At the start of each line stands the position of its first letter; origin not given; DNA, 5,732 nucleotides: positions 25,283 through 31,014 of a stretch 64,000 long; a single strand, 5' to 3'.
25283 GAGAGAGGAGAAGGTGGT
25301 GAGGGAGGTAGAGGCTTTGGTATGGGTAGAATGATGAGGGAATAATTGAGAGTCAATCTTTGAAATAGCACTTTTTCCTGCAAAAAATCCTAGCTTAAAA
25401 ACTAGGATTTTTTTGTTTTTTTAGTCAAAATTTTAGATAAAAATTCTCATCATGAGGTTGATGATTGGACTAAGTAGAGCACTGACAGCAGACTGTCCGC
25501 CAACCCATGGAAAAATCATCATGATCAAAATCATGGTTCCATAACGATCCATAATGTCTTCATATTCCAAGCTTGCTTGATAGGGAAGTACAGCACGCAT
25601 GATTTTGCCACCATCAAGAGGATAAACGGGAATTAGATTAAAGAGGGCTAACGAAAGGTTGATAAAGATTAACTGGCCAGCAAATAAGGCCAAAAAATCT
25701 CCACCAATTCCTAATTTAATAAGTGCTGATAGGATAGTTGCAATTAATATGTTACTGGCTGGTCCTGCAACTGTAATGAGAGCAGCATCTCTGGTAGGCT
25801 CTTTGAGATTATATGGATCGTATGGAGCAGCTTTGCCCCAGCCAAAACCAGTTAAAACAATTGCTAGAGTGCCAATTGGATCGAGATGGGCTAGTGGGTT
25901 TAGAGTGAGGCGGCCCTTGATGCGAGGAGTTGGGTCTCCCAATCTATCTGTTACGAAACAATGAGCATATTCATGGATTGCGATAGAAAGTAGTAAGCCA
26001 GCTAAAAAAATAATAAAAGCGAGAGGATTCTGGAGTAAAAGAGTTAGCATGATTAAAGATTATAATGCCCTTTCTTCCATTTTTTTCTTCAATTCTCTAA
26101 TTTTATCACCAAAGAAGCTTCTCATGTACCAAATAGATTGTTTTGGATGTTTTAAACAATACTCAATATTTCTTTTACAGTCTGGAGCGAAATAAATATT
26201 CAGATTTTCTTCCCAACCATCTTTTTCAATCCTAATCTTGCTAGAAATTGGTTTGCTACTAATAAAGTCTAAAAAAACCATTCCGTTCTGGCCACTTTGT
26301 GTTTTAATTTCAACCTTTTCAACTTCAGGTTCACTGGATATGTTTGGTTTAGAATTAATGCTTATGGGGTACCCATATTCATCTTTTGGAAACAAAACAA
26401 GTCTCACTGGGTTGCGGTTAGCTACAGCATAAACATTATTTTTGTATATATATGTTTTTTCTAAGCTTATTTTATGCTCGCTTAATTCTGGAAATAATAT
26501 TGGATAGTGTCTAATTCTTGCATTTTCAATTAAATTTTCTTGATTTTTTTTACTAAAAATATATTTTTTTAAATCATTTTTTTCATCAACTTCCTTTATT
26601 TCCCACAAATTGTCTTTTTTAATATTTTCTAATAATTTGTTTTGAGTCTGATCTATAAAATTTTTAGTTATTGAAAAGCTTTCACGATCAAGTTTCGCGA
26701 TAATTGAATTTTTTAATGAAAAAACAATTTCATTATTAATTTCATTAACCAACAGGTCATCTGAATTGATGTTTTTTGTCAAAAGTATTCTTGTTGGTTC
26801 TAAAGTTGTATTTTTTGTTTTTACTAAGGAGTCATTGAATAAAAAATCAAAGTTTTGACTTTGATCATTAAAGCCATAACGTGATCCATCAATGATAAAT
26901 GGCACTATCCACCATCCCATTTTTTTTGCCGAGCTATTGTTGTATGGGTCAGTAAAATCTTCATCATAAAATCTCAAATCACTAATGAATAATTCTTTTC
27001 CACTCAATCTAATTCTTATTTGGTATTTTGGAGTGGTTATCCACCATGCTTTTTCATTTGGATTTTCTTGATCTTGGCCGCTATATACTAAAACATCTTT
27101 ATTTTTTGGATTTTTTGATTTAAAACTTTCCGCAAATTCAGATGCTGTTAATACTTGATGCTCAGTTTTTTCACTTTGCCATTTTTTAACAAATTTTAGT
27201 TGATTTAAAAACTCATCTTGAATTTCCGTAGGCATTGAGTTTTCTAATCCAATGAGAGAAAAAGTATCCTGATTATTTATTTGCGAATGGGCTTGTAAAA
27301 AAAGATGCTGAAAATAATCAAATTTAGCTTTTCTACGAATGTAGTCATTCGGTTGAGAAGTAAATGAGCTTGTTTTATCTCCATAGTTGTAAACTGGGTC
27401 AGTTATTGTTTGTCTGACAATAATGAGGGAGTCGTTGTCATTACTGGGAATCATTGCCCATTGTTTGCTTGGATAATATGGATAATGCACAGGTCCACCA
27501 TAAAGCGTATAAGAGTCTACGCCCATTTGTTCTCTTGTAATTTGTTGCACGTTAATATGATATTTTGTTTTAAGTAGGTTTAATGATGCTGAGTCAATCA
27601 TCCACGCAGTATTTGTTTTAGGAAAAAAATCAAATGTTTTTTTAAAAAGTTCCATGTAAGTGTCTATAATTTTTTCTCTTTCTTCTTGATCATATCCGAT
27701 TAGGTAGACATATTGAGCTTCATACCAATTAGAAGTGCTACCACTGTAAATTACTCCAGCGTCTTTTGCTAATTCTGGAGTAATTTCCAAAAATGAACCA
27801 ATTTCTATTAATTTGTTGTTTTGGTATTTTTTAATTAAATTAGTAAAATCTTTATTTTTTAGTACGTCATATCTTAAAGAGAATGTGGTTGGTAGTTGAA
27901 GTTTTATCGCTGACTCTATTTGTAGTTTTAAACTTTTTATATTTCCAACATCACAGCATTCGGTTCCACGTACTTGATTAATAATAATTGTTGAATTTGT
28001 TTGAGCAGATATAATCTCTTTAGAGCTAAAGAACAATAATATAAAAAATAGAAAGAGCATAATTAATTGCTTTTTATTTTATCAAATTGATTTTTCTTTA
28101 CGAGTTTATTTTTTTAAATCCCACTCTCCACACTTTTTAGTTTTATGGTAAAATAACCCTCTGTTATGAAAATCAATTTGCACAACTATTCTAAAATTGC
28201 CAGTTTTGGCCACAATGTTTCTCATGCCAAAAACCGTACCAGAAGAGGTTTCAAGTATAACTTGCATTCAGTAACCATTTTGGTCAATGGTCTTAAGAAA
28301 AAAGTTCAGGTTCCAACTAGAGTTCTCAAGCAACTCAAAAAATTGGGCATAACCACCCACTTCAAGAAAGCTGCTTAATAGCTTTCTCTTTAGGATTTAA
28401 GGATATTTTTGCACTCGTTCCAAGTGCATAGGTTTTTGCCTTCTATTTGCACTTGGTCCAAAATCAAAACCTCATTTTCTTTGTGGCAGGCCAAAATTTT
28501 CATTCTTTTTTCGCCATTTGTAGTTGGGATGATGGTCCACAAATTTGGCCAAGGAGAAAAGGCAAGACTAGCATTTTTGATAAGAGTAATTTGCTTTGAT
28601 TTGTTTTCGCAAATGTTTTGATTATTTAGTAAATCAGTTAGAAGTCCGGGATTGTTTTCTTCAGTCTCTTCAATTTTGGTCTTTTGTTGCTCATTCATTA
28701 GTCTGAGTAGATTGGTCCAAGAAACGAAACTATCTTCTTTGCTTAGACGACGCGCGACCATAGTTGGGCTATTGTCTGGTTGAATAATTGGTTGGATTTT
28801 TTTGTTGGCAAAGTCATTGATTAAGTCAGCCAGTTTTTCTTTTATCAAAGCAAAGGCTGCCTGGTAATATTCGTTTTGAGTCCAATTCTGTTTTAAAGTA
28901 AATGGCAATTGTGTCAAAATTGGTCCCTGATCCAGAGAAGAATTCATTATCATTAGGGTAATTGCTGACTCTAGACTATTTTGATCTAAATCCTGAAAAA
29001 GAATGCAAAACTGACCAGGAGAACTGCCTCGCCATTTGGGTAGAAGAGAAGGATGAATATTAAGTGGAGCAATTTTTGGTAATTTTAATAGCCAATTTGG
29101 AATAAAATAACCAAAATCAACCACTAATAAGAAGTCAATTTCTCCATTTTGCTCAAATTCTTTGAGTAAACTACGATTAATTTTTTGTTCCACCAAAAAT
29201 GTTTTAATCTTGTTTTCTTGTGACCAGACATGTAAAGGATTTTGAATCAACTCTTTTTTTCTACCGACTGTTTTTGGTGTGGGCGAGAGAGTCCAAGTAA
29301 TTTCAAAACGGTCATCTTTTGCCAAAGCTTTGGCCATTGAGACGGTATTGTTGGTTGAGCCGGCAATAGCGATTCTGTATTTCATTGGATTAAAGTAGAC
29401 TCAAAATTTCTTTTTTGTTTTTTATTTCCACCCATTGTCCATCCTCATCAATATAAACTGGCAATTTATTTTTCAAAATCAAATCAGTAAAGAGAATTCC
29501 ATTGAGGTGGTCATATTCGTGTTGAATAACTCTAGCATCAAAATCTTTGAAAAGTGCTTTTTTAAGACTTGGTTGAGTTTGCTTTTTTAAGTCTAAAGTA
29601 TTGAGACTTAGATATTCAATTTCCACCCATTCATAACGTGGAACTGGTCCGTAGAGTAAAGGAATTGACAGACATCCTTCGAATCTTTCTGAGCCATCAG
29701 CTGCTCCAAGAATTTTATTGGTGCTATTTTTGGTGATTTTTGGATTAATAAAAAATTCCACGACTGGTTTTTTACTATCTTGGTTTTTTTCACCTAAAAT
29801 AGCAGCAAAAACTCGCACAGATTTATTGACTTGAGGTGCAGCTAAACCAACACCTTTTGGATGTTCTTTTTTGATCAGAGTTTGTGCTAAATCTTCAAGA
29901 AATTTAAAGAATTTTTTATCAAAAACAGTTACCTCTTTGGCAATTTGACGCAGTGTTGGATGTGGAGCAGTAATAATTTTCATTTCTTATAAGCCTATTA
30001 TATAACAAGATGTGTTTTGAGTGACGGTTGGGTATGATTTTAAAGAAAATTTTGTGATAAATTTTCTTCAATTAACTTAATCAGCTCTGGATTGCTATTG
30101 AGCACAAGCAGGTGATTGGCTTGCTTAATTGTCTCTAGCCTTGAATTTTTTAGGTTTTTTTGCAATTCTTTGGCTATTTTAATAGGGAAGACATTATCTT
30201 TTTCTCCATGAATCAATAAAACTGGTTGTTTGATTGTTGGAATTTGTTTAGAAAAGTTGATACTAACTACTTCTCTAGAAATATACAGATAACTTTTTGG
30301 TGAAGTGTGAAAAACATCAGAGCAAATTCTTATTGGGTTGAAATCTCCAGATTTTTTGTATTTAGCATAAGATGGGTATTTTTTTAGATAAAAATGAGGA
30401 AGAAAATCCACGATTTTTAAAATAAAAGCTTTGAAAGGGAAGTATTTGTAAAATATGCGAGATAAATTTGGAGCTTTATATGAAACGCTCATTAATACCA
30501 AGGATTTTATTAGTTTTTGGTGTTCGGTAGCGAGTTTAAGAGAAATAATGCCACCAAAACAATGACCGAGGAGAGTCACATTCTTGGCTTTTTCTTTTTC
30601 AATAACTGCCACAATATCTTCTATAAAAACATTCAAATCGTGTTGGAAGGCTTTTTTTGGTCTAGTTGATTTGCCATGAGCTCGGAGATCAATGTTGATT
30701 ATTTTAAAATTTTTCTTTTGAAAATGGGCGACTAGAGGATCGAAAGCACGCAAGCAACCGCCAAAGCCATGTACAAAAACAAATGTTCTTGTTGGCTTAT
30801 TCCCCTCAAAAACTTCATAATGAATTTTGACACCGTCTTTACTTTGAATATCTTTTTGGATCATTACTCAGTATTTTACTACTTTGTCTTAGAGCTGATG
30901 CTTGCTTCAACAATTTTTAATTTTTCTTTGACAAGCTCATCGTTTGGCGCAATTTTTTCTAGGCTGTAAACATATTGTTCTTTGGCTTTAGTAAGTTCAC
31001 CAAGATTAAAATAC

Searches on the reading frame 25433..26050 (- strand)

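Call 39: search_protein_families(library=pfam, proteins=[window:25433-26050:-], max_evalue=0.0001)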
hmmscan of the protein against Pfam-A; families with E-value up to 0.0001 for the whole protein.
window:25433-26050:- (205 aa): 1 family
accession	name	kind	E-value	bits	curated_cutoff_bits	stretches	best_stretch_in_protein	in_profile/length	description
PF02163.28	Peptidase_M50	-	1.6e-15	57.5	27.2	1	125-177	164-220/221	Peptidase family M50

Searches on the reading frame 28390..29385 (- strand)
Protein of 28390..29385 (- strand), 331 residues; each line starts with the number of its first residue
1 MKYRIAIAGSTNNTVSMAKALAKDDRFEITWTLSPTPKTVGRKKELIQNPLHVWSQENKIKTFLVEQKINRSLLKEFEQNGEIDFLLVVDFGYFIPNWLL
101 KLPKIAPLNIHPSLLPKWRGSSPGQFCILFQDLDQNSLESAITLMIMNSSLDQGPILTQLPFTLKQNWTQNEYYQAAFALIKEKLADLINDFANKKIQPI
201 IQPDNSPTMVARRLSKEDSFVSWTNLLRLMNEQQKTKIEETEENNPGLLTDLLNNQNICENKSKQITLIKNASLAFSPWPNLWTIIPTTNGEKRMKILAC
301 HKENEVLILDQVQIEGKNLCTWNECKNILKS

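Call 39: search_protein_families(library=pfam, proteins=[window:28390-29385:-], max_evalue=0.0001)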
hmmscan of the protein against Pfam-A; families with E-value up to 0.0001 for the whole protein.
window:28390-29385:- (331 aa): 1 family
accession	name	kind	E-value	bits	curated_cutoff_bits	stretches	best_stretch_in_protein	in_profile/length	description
PF00551.24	Formyl_trans_N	-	1.7e-17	64.2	26.1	1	4-176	4-168/181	Formyl transferase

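Call 41: search_protein_families(library=ncbifam, proteins=[window:28390-29385:-], max_evalue=0.00001)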
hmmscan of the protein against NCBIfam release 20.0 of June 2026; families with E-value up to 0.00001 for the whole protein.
window:28390-29385:- (331 aa): 4 families
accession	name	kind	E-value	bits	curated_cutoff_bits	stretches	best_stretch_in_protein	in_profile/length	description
TIGR00460.1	fmt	equivalog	1.6e-35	122.7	201.5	1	4-321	2-296/315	methionyl-tRNA formyltransferase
NF005998.1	PRK08125.1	equivalog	3.8e-12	45.4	777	1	56-231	50-218/649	bifunctional UDP-4-amino-4-deoxy-L-arabinose formyltransferase/UDP-glucuronic acid oxidase ArnA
NF005414.0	PRK06988.1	equivalog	3.9e-10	39.2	316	1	56-190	52-184/311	formyltransferase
TIGR00639.1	PurN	equivalog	2.8e-06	27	150.1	1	7-178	7-170/192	phosphoribosylglycinamide formyltransferase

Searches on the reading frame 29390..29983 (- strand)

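Call 39: search_protein_families(library=pfam, proteins=[window:29390-29983:-], max_evalue=0.0001)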
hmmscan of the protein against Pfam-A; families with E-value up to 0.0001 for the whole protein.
window:29390-29983:- (197 aa): 1 family
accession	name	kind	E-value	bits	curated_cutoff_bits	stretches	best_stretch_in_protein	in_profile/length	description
PF01327.26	Pep_deformylase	-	9.3e-36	123.2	22.8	1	2-170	3-151/156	Polypeptide deformylase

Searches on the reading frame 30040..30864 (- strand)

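Call 40: search_protein_families(library=pfam, proteins=[window:30040-30864:-], max_evalue=0.0001)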
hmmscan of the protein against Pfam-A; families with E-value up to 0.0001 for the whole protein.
window:30040-30864:- (274 aa): 12 families
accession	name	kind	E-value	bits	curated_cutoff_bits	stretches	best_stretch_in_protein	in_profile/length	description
PF00561.26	Abhydrolase_1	-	1.5e-29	103.9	25.8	2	27-127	2-102/245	alpha/beta hydrolase fold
PF12146.15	Hydrolase_4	-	5.6e-23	81.9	27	1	23-254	2-235/239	Serine aminopeptidase, S33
PF12697.13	Abhydrolase_6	-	2e-14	55.2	26.3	1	28-260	1-212/217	Alpha/beta hydrolase family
PF01738.24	DLH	-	1.7e-07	31.5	21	0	85-117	88-120/217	Dienelactone hydrolase family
PF12695.13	Abhydrolase_5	-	1.4e-06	28.7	27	0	76-129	37-90/164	Alpha/beta hydrolase family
PF03096.20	Ndr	-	6.7e-06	25.5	23.3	1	70-259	75-265/283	Ndr family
PF20434.5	BD-FAE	-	2.9e-05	24.1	26.8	0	43-238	38-215/215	BD-FAE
PF02230.22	Abhydrolase_2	-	3.7e-05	24.1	23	0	210-243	154-187/217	Phospholipase/Carboxylesterase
PF07819.20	PGAP1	-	5.4e-05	23.5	24.3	0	77-134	72-130/233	PGAP1-like alpha/beta domain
PF00326.27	Peptidase_S9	-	5.8e-05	23.1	22.6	0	209-254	142-190/213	Prolyl oligopeptidase family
PF08386.16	Abhydrolase_4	-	7.1e-05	23.3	21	0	212-259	34-81/103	TAP-like protein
PF00975.26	Thioesterase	-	9.6e-05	23.1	26.4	0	29-117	4-89/226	Thioesterase domain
